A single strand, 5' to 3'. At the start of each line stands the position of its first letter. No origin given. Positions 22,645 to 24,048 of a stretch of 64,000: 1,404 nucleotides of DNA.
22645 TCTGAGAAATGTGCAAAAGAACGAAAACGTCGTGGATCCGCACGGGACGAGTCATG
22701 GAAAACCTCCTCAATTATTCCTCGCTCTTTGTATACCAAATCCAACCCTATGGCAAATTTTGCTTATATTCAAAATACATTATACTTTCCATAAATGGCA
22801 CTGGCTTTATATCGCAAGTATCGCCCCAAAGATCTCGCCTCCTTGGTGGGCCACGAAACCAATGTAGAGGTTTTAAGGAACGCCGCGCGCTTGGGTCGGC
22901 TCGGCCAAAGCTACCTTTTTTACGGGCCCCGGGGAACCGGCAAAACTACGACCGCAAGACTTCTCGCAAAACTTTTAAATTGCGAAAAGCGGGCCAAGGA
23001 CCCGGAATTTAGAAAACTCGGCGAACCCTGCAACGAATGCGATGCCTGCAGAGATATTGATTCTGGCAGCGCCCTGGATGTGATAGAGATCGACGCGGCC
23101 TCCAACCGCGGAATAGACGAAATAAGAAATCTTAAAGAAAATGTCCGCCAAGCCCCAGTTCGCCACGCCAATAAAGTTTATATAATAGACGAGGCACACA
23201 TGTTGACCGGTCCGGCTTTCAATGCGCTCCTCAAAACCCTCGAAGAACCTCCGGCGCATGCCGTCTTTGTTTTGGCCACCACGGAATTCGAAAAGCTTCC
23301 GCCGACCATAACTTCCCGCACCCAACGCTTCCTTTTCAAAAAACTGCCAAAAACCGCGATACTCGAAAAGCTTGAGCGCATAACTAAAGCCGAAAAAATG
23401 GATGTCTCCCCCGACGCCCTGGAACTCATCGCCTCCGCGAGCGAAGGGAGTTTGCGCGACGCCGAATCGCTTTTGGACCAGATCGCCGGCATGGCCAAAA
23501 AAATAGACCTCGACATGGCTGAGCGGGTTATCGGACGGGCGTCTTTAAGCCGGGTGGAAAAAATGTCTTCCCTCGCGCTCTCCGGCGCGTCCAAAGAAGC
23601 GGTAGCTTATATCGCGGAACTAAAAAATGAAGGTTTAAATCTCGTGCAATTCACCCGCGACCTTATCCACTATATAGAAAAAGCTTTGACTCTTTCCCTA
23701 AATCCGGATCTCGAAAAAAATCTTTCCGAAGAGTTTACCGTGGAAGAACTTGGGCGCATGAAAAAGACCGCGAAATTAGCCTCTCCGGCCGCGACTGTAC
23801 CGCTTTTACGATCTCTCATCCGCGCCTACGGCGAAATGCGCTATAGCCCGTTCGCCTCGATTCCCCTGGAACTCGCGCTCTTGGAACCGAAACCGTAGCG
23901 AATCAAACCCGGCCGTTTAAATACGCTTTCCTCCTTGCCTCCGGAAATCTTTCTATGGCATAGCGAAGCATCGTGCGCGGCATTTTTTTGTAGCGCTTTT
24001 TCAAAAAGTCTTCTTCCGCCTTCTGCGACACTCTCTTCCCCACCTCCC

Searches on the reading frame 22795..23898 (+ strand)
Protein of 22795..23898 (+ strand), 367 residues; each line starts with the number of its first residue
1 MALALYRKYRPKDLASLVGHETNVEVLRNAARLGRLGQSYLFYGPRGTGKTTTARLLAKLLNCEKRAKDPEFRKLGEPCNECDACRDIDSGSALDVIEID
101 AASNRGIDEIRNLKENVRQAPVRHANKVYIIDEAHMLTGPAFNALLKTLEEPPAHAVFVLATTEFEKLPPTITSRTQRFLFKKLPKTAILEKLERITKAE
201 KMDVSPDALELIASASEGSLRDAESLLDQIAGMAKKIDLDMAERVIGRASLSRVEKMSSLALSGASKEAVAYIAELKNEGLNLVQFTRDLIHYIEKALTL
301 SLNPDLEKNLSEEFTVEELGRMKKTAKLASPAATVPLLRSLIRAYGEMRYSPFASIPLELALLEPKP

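Call 85: search_protein_families(library=pfam, proteins=[window:22795-23898:+], max_evalue=0.1)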
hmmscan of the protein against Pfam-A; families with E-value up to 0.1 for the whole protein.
window:22795-23898:+ (367 aa): 31 families (the best 25 are shown)
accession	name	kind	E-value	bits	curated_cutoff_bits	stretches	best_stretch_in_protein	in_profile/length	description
PF13177.12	DNA_pol3_delta2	-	4.3e-42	144.3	27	1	20-184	2-160/161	DNA polymerase III, delta subunit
PF00004.35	AAA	-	4.9e-13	50.1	21.2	1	40-182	1-129/131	ATPase family associated with various cellular activities (AAA)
PF22608.2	DNAX_ATPase_lid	-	4.2e-12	46.1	27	1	189-229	2-42/49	DNA polymerase III clamp loader subunit, ATPase lid domain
PF13401.12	AAA_22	-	1.1e-09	39.1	27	1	38-161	6-121/130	AAA domain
PF12169.13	DNA_pol3_gamma3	-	2.5e-06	27.8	24.4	1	240-363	4-125/143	DNA polymerase III subunits gamma and tau domain III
PF13604.12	AAA_30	-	8.5e-06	26.1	27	1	41-159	22-122/191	AAA domain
PF07728.20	AAA_5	-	7.3e-05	23.2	22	1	41-65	3-28/139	AAA domain (dynein-related subfamily)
PF21960.2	RCF1-5-like_lid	-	0.00017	21.9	27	1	192-223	2-34/43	RCF1/5-like, AAA+ ATPase lid domain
PF13238.12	AAA_18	-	0.00025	21.9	29.4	1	43-133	4-79/128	AAA domain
PF13173.12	AAA_14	-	0.00025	21.5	27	1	40-162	5-98/129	AAA domain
PF13191.12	AAA_16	-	0.00031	21.7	32.6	1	17-68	2-59/167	AAA ATPase domain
PF05496.18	RuvB_N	-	0.00097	19.4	27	1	10-66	2-62/159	Holliday junction DNA helicase RuvB P-loop domain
PF04851.21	ResIII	-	0.00099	19.5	22.5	0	109-150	114-151/164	Type III restriction enzyme, res subunit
PF13245.12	AAA_19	-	0.0013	19.4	25.1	1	41-158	15-122/134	AAA domain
PF13479.12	AAA_24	-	0.0014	19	27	1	38-138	3-77/195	AAA domain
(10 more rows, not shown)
